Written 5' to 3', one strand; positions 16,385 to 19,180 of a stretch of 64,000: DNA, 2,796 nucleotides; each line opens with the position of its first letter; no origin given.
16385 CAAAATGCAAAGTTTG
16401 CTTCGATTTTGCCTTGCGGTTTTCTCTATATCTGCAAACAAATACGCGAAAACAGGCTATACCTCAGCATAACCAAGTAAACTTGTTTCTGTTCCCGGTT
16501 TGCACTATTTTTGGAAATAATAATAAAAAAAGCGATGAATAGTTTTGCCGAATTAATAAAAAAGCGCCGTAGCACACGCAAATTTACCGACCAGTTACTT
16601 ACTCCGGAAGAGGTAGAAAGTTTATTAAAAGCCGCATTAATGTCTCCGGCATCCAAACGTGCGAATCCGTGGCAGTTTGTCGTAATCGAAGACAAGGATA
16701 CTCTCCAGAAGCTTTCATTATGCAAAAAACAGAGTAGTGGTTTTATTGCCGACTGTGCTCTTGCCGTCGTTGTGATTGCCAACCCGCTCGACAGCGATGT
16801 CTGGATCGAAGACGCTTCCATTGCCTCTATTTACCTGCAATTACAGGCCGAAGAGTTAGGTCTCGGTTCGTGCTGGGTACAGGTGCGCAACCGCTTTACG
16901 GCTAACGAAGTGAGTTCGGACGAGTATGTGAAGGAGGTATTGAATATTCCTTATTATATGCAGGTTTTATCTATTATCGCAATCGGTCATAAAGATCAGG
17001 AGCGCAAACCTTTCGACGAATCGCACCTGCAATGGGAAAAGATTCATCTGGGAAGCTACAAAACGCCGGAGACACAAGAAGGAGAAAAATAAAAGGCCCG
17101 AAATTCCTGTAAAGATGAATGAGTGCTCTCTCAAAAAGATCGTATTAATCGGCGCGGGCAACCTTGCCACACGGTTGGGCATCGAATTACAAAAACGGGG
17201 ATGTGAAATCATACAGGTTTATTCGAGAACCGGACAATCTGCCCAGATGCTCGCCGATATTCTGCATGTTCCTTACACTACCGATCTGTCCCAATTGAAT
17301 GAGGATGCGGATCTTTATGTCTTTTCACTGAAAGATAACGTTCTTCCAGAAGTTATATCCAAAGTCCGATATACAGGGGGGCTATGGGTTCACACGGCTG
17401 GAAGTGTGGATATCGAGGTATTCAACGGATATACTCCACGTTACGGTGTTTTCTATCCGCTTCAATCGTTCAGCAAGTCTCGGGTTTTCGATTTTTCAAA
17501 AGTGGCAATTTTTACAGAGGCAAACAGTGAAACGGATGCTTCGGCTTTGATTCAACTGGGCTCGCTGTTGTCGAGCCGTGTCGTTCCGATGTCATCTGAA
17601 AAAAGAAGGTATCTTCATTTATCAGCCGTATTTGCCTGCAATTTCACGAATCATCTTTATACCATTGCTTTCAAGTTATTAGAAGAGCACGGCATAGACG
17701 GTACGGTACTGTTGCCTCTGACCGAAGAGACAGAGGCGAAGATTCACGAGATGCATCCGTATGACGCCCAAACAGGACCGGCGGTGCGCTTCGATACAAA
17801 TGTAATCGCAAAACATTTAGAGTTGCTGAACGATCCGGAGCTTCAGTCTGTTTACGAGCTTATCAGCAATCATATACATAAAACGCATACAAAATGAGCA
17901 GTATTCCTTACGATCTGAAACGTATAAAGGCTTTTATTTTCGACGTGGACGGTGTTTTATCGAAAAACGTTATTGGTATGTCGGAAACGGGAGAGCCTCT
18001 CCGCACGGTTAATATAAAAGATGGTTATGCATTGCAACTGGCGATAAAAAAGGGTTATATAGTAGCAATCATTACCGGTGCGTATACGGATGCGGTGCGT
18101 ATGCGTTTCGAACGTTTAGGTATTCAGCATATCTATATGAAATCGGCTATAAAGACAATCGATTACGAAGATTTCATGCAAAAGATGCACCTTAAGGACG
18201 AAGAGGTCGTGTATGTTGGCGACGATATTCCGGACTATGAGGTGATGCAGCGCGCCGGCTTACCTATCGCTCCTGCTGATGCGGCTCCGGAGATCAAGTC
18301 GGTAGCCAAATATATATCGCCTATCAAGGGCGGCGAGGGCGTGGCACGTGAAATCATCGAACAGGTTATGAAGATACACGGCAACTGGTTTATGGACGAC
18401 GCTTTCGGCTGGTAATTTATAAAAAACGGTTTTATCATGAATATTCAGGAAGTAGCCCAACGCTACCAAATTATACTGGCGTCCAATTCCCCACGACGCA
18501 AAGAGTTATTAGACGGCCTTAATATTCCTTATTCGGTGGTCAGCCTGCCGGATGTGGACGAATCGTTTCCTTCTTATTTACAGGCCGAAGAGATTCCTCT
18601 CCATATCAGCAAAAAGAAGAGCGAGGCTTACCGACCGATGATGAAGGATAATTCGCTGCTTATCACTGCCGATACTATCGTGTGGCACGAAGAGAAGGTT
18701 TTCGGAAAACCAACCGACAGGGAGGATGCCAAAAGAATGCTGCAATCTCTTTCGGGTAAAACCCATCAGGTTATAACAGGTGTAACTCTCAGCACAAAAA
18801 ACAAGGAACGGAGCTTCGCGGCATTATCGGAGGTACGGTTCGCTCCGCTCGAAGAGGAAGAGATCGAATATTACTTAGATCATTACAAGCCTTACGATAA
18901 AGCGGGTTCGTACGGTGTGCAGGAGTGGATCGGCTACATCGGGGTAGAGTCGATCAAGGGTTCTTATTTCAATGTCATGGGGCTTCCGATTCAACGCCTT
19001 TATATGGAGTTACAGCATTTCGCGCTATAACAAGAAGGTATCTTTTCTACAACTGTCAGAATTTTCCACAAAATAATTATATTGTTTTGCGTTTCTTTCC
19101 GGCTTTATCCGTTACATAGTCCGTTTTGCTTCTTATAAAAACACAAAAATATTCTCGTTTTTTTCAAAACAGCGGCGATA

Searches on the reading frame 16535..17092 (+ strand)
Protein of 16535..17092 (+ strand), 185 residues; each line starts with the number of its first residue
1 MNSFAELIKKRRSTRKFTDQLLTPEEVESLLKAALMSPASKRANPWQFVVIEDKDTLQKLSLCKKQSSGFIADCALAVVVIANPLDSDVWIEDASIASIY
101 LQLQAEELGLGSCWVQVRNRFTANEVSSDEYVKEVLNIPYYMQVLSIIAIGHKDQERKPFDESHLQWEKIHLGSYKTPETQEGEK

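Call 9: search_protein_families(library=pfam, proteins=[window:16535-17092:+])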
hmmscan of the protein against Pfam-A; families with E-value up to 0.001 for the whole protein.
window:16535-17092:+ (185 aa): 2 families
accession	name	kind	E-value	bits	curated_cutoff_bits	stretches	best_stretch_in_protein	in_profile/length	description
PF00881.29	Nitroreductase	-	2.4e-24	86.8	23.5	2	8-61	1-54/167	Nitroreductase family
PF14512.11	TM1586_NiRdase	-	1.2e-08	35.3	27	0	101-161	91-141/215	Putative TM nitroreductase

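Call 15: find_encoding_contigs(protein=window:16535-17092:+, flank=3000, max_places=10)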
Protein window:16535-17092:+ (185 aa): no gene with exactly this product is on record in the collection.

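Call 30: find_related_loci(query=window:16535-17092:+, collection=metagenome_contigs, flank=2500)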
Query window:16535-17092:+ (185 aa) in metagenome_contigs; peptide patterns used: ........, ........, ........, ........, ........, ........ (x = any residue, [..] = any of these).
600 stretches matched a pattern (row limit reached: there are more); 503 encode a relative of the query (tblastn E <= 1e-3); the best 80 are kept; 80 distinct loci.
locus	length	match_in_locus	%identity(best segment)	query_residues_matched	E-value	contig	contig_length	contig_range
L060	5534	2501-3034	70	1-178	5e-89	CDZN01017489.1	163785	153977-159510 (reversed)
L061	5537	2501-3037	71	1-179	3e-89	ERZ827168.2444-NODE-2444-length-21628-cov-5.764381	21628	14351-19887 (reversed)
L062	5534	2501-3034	70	1-178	5e-89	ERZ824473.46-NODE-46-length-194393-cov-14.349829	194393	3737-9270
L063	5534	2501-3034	70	1-178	8e-89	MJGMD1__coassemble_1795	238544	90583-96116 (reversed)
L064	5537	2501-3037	70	1-179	1e-88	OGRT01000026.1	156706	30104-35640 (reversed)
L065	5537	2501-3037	70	1-179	6e-89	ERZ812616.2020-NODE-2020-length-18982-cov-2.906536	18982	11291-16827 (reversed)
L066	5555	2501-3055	68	1-185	1e-88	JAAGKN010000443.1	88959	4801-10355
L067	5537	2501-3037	70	1-179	1e-88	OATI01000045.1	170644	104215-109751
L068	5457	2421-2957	70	1-179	1e-88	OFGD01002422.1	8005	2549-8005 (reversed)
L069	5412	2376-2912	70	1-179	2e-88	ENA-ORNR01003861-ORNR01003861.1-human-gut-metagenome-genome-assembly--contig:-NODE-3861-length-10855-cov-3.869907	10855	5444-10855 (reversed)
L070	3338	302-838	70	1-179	1e-88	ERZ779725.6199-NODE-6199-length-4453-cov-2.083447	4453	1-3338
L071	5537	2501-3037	69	1-179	2e-88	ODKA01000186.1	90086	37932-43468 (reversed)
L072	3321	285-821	69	1-179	1e-88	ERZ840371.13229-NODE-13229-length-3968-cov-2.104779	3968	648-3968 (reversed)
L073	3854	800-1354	68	1-185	2e-88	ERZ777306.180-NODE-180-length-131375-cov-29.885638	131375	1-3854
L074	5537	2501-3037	69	1-179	2e-88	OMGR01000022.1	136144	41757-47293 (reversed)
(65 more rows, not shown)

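Call 53: find_homologous_proteins(query=window:16535-17092:+, max_evalue=1e-40)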
Query window:16535-17092:+ (185 aa): 3995 proteins with E <= 1e-40 among 4454 candidates; the best 120 are listed.
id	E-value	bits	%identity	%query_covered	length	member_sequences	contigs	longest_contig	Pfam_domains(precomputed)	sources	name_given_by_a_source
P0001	8.1e-117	405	100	100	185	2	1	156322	PF00881.30,PF14512.12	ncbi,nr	ncbi:MAG: nitroreductase family protein [Bacteroidales bacterium]|nr:nitroreductase family protein [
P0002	9.1e-97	340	66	85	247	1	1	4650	PF00881.30,PF14512.12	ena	-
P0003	5.3e-96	337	84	96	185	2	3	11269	PF00881.30,PF14512.12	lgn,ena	-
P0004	3.9e-94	331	84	95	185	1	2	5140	PF00881.30,PF14512.12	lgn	-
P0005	3.5e-93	328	79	99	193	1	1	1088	PF00881.30,PF14512.12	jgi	jgi:nitroreductase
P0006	1.4e-89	316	77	98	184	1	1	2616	PF00881.30,PF14512.12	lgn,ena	-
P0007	1.2e-86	307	76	96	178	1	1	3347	PF00881.30,PF14512.12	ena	-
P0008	2.7e-86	306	74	99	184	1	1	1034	PF00881.30,PF14512.12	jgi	jgi:nitroreductase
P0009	3.4e-85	302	72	98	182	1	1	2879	PF00881.30,PF14512.12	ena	-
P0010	1.8e-84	300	72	98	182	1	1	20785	PF00881.30,PF14512.12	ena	-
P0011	3.2e-84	299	71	100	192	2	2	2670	PF00881.30,PF14512.12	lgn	-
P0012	8.4e-84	298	71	98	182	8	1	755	PF00881.30,PF14512.12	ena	-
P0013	2.2e-83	296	70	97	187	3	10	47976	PF00881.30,PF14512.12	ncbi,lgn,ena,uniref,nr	ncbi:nitroreductase family protein [Parabacteroides sp. AM08-6]|uniref:nitroreductase family protein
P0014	2.9e-83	296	70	99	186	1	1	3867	PF00881.30,PF14512.12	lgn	-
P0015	9.1e-83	294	68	100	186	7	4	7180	PF00881.30,PF14512.12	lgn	-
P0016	1.8e-82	293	70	100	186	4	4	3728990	PF00881.30,PF14512.12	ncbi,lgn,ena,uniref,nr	ncbi:nitroreductase family protein [Parabacteroides bouchesdurhonensis]|uniref:nitroreductase family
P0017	1.9e-82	293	69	98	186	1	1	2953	PF00881.30,PF14512.12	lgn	-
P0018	2.8e-82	293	71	97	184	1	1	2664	PF00881.30,PF14512.12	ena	-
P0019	5.6e-82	292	69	100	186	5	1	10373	PF00881.30,PF14512.12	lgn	-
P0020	7.6e-82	291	70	97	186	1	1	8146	PF00881.30,PF14512.12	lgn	-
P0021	1.1e-81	291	71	97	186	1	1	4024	PF00881.30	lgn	-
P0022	1.2e-81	291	69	98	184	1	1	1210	PF00881.30,PF14512.12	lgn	-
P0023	1.3e-81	290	68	100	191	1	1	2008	PF00881.30,PF14512.12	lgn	-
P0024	3.8e-81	289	67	100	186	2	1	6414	PF00881.30,PF14512.12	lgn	-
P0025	4.4e-81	289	67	100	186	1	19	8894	PF00881.30,PF14512.12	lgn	-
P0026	4.8e-81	289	69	100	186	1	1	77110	PF00881.30,PF14512.12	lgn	-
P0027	5.4e-81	288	68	100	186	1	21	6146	PF00881.30,PF14512.12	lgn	-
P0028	6.4e-81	288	70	98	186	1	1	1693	PF00881.30,PF14512.12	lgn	-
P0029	7.1e-81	288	69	97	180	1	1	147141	PF00881.30,PF14512.12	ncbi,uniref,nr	ncbi:nitroreductase family protein [Parabacteroides sp. PF5-9]|uniref:nitroreductase family protein 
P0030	7.5e-81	288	68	98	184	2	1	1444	PF00881.30,PF14512.12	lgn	-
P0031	7.7e-81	288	69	100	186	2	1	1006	PF00881.30,PF14512.12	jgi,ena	-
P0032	9.7e-81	288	68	98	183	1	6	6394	PF00881.30,PF14512.12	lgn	-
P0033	1.3e-80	287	68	100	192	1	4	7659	PF00881.30,PF14512.12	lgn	-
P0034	1.5e-80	287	68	100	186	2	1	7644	PF00881.30,PF14512.12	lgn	-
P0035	1.9e-80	287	69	97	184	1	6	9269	PF00881.30,PF14512.12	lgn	-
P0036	2.4e-80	286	73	95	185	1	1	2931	PF00881.30,PF14512.12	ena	-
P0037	2.5e-80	286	71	97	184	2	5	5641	PF00881.30,PF14512.12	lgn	-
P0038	2.9e-80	286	69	97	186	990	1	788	PF00881.30,PF14512.12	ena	-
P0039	3.1e-80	286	69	99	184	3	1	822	PF00881.30,PF14512.12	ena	-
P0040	3.2e-80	286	70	96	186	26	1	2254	PF00881.30,PF14512.12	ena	-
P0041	3.5e-80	286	70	97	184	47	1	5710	PF00881.30,PF14512.12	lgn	-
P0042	4.5e-80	285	69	97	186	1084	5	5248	PF00881.30,PF14512.12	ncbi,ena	-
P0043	4.6e-80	285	70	97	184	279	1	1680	PF00881.30,PF14512.12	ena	-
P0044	4.8e-80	285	69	97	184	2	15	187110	PF00881.30,PF14512.12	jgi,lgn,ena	-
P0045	4.9e-80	285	66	100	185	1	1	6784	PF00881.30,PF14512.12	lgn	-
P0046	5.0e-80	285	66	100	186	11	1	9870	PF00881.30,PF14512.12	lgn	-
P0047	5.5e-80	285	71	95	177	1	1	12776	PF00881.30,PF14512.12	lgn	-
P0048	6.4e-80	285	67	100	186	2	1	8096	PF00881.30,PF14512.12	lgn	-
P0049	6.7e-80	285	66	100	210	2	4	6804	PF00881.30,PF14512.12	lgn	-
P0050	6.8e-80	285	70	97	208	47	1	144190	PF00881.30,PF14512.12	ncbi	-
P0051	7.0e-80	285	74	95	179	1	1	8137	PF00881.30,PF14512.12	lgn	-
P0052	8.1e-80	285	66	100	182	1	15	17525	PF00881.30,PF14512.12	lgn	-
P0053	8.5e-80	284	62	97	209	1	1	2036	PF00881.30,PF14512.12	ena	-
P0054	8.6e-80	284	74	95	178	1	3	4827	PF00881.30,PF14512.12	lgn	-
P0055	1.0e-79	284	65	99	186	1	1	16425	PF00881.30,PF14512.12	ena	-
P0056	1.1e-79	284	67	99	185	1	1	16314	PF00881.30,PF14512.12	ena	-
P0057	1.2e-79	284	67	100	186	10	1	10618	PF00881.30,PF14512.12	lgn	-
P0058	1.2e-79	284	67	98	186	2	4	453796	PF00881.30,PF14512.12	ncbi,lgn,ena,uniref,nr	ncbi:nitroreductase family protein [Parabacteroides chinchillae]|uniref:Nitroreductase n=1 Tax=Parab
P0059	1.2e-79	284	66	99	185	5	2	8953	PF00881.30,PF14512.12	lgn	-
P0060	1.3e-79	284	71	96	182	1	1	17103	PF00881.30,PF14512.12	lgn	-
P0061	1.6e-79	284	69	99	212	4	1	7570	PF00881.30,PF14512.12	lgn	-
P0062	1.7e-79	284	67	98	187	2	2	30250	PF00881.30,PF14512.12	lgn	-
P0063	1.9e-79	283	72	99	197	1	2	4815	PF00881.30,PF14512.12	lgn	-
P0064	1.9e-79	283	69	97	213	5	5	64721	PF00881.30,PF14512.12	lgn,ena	-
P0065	2.3e-79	283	66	100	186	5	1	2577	PF00881.30,PF14512.12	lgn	-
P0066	2.4e-79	283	70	97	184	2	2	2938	PF00881.30,PF14512.12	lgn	-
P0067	2.6e-79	283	71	95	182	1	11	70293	PF00881.30,PF14512.12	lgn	-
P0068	2.7e-79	283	69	97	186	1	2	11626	PF00881.30,PF14512.12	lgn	-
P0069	2.8e-79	283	69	99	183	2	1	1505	PF00881.30,PF14512.12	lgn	-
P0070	3.1e-79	283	74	95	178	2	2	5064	PF00881.30,PF14512.12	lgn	-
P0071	3.7e-79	282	73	95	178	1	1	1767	PF00881.30,PF14512.12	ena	-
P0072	3.8e-79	282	68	98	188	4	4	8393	PF00881.30,PF14512.12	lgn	-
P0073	4.1e-79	282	68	96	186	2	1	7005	PF00881.30,PF14512.12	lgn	-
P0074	4.3e-79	282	68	97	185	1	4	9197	PF00881.30,PF14512.12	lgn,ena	-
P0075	4.5e-79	282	69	97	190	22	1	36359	PF00881.30,PF14512.12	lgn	-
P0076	4.6e-79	282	74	95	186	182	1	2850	PF00881.30,PF14512.12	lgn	-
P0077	4.9e-79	282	72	99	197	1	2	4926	PF00881.30,PF14512.12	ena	-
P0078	4.9e-79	282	66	100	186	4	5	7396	PF00881.30,PF14512.12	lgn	-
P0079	5.0e-79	282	72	99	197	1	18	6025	PF00881.30,PF14512.12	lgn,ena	-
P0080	5.0e-79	282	72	99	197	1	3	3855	PF00881.30,PF14512.12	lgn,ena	-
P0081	5.0e-79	282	72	99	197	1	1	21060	PF00881.30,PF14512.12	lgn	-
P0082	5.1e-79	282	72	99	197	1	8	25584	PF00881.30,PF14512.12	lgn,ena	-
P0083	5.2e-79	282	71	98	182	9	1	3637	PF00881.30,PF14512.12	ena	-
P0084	5.5e-79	282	72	99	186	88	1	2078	PF00881.30,PF14512.12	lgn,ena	-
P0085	6.8e-79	282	68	97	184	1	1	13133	PF00881.30,PF14512.12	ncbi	-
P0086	6.8e-79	282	72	99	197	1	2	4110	PF00881.30,PF14512.12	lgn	-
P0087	7.5e-79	281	68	97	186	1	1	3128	PF00881.30,PF14512.12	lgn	-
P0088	8.3e-79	281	66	100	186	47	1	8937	PF00881.30,PF14512.12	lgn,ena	-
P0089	9.7e-79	281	68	96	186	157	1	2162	PF00881.30,PF14512.12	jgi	-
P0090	9.8e-79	281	72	99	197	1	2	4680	PF00881.30,PF14512.12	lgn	-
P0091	9.9e-79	281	69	100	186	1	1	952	PF00881.30,PF14512.12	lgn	-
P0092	1.1e-78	281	66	100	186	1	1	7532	PF00881.30,PF14512.12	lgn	-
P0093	1.1e-78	281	73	95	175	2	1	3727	PF00881.30,PF14512.12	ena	-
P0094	1.2e-78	281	74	95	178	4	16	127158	PF00881.30,PF14512.12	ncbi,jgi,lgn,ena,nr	ncbi:MAG: NAD(P)H nitroreductase [Mediterranea massiliensis]|nr:NAD(P)H nitroreductase [Mediterranea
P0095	1.2e-78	281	66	100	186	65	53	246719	PF00881.30,PF14512.12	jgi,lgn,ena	-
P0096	1.2e-78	281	74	95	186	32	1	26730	PF00881.30,PF14512.12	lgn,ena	-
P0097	1.3e-78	281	73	95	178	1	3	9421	PF00881.30,PF14512.12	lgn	-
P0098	1.3e-78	281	72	95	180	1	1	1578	PF00881.30,PF14512.12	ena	-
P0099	1.3e-78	281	72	99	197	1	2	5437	PF00881.30,PF14512.12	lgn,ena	-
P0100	1.3e-78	281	72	99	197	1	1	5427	PF00881.30,PF14512.12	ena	-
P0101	1.4e-78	281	66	100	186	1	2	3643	PF00881.30,PF14512.12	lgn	-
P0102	1.5e-78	280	73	95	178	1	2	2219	PF00881.30,PF14512.12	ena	-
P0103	1.5e-78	280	73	95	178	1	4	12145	PF00881.30,PF14512.12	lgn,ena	-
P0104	1.7e-78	280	68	96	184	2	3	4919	PF00881.30,PF14512.12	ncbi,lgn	ncbi:MAG: nitroreductase family protein [Parabacteroides sp.]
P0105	1.7e-78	280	74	95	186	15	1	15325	PF00881.30,PF14512.12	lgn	-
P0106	1.7e-78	280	68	98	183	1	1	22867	PF00881.30,PF14512.12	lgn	-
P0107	1.8e-78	280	72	99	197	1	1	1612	PF00881.30,PF14512.12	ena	-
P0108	1.8e-78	280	71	95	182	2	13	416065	PF00881.30,PF14512.12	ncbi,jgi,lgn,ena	-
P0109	1.8e-78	280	67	96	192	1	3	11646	PF00881.30,PF14512.12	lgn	-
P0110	1.9e-78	280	72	99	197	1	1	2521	PF00881.30,PF14512.12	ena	-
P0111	2.2e-78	280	73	95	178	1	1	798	PF00881.30,PF14512.12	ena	-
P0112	2.2e-78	280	73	95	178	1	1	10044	PF00881.30,PF14512.12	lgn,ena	-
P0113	2.2e-78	280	73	95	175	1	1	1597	PF00881.30,PF14512.12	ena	-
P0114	2.4e-78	280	69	97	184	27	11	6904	PF00881.30,PF14512.12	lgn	-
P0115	2.4e-78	280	74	95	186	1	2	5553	PF00881.30,PF14512.12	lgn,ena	-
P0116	2.4e-78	280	68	97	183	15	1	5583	PF00881.30,PF14512.12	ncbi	-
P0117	2.5e-78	280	72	95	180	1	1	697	PF00881.30,PF14512.12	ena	-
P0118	2.8e-78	280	73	95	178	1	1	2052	PF00881.30,PF14512.12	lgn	-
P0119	2.8e-78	280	72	99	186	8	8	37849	PF00881.30,PF14512.12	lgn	-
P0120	2.9e-78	279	73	95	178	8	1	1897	PF00881.30,PF14512.12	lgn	-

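Call 54: find_encoding_contigs(protein=P0003, flank=4000, max_places=4)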
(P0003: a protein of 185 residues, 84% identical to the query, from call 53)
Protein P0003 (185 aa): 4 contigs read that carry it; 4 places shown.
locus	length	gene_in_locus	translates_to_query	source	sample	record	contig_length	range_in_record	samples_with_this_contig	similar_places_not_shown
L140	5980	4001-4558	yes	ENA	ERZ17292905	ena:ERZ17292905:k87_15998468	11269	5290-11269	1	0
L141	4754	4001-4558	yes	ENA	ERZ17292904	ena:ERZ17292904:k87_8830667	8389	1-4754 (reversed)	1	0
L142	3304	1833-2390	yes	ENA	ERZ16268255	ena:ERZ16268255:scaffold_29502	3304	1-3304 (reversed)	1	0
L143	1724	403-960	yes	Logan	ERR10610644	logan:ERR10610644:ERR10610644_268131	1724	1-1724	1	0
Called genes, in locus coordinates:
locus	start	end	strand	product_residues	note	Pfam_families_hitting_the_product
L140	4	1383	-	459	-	PF01554:MatE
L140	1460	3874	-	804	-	PF13620:CarboxypepD_reg (weak), PF13715:CarbopepD_reg_2, PF07715:Plug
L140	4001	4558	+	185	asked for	PF14512:TM1586_NiRdase (faint), PF00881:Nitroreductase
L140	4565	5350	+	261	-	PF01408:GFO_IDH_MocA (weak), PF01488:Shikimate_DH (faint), PF03807:F420_oxidored (weak), PF10727:Rossmann-like (weak), PF10728:DUF2520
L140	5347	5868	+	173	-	PF00702:Hydrolase (faint), PF13419:HAD_2 (faint), PF08282:Hydrolase_3 (weak)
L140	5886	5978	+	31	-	?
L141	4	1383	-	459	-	PF01554:MatE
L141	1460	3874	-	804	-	PF13620:CarboxypepD_reg (weak), PF13715:CarbopepD_reg_2, PF07715:Plug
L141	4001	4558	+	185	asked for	PF14512:TM1586_NiRdase (faint), PF00881:Nitroreductase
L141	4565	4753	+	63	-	?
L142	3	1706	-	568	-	?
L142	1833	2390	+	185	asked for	PF14512:TM1586_NiRdase (faint), PF00881:Nitroreductase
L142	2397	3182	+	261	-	PF01408:GFO_IDH_MocA (weak), PF01488:Shikimate_DH (faint), PF03807:F420_oxidored (weak), PF10727:Rossmann-like (weak), PF10728:DUF2520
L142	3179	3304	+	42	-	?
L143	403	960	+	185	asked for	PF14512:TM1586_NiRdase (faint), PF00881:Nitroreductase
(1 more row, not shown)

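Call 55: find_encoding_contigs(protein=P0004, flank=4000, max_places=3)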
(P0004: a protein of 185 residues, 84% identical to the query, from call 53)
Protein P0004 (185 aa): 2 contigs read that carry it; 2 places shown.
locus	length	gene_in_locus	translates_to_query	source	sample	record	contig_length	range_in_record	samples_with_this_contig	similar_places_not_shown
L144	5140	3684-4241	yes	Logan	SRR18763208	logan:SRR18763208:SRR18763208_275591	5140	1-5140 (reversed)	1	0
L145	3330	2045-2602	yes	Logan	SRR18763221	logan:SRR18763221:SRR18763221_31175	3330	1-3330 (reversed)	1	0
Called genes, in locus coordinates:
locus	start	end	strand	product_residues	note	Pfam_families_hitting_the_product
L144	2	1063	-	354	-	?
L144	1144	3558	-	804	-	PF13620:CarboxypepD_reg (weak), PF13715:CarbopepD_reg_2, PF07715:Plug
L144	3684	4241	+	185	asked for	PF14512:TM1586_NiRdase (faint), PF00881:Nitroreductase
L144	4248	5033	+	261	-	PF01408:GFO_IDH_MocA (faint), PF01488:Shikimate_DH (weak), PF03807:F420_oxidored, PF10728:DUF2520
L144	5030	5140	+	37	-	?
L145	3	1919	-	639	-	?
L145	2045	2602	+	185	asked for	PF14512:TM1586_NiRdase (faint), PF00881:Nitroreductase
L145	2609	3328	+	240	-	?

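Call 56: find_encoding_contigs(protein=P0006, flank=4000, max_places=3)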
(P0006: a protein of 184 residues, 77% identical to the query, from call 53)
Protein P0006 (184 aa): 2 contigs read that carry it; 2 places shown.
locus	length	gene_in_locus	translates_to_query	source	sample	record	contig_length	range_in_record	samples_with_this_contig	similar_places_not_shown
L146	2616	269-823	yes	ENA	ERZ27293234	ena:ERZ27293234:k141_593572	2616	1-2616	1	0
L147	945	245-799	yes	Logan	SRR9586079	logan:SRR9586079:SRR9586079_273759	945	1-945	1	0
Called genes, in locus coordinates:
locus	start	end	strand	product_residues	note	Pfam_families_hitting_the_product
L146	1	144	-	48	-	?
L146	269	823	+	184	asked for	PF14512:TM1586_NiRdase (faint), PF00881:Nitroreductase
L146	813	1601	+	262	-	PF03807:F420_oxidored (faint), PF10728:DUF2520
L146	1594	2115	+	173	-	PF00702:Hydrolase (faint), PF13419:HAD_2 (weak), PF08282:Hydrolase_3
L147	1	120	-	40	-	?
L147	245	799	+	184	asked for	PF14512:TM1586_NiRdase (faint), PF00881:Nitroreductase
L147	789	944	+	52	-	?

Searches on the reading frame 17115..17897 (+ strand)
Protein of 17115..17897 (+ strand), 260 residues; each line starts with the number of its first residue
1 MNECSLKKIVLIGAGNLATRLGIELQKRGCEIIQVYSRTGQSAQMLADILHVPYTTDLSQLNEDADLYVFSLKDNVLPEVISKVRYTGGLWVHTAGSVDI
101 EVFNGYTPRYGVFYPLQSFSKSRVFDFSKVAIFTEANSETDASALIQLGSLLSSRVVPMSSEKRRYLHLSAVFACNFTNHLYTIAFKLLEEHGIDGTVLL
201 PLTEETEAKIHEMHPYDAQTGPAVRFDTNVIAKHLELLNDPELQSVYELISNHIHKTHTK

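Call 9: search_protein_families(library=pfam, proteins=[window:17115-17897:+])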
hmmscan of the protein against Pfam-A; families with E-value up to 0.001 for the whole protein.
window:17115-17897:+ (260 aa): 5 families
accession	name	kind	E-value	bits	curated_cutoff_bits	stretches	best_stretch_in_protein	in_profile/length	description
PF10728.14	DUF2520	-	6.8e-35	120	25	1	131-253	2-124/125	Domain of unknown function (DUF2520)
PF03807.23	F420_oxidored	-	2.2e-07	31.8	21.6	1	8-84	1-79/94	NADP oxidoreductase coenzyme F420-dependent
PF01408.29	GFO_IDH_MocA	-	5.1e-06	27.6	24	0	8-66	2-64/120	Oxidoreductase family, NAD-binding Rossmann fold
PF01488.26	Shikimate_DH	-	1.1e-05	26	24.3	1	4-63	10-71/138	Shikimate / quinate 5-dehydrogenase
PF10727.15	Rossmann-like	-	0.00055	20.1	23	1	8-107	16-120/131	Rossmann-like domain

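Call 45: find_encoding_contigs(protein=window:17115-17897:+, flank=3000, max_places=6)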
Protein window:17115-17897:+ (260 aa): no gene with exactly this product is on record in the collection.

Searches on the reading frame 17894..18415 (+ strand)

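Call 9: search_protein_families(library=pfam, proteins=[window:17894-18415:+])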
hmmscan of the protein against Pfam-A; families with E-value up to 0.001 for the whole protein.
window:17894-18415:+ (173 aa): 3 families
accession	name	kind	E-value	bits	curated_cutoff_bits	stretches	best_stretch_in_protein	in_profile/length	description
PF08282.18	Hydrolase_3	-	2e-10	41.3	20.9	1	80-154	181-255/255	haloacid dehalogenase-like hydrolase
PF00702.32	Hydrolase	-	1.4e-09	39.1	26.4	1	47-122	107-191/191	haloacid dehalogenase-like hydrolase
PF13419.12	HAD_2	-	2.5e-07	31.4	23.8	1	51-125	92-175/178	Haloacid dehalogenase-like hydrolase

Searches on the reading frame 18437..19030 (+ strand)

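Call 9: search_protein_families(library=pfam, proteins=[window:18437-19030:+])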
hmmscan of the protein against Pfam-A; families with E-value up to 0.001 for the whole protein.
window:18437-19030:+ (197 aa): 1 family
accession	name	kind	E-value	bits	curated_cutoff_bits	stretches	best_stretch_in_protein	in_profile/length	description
PF02545.19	Maf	-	1.5e-58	198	27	1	11-194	1-186/187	Maf-like protein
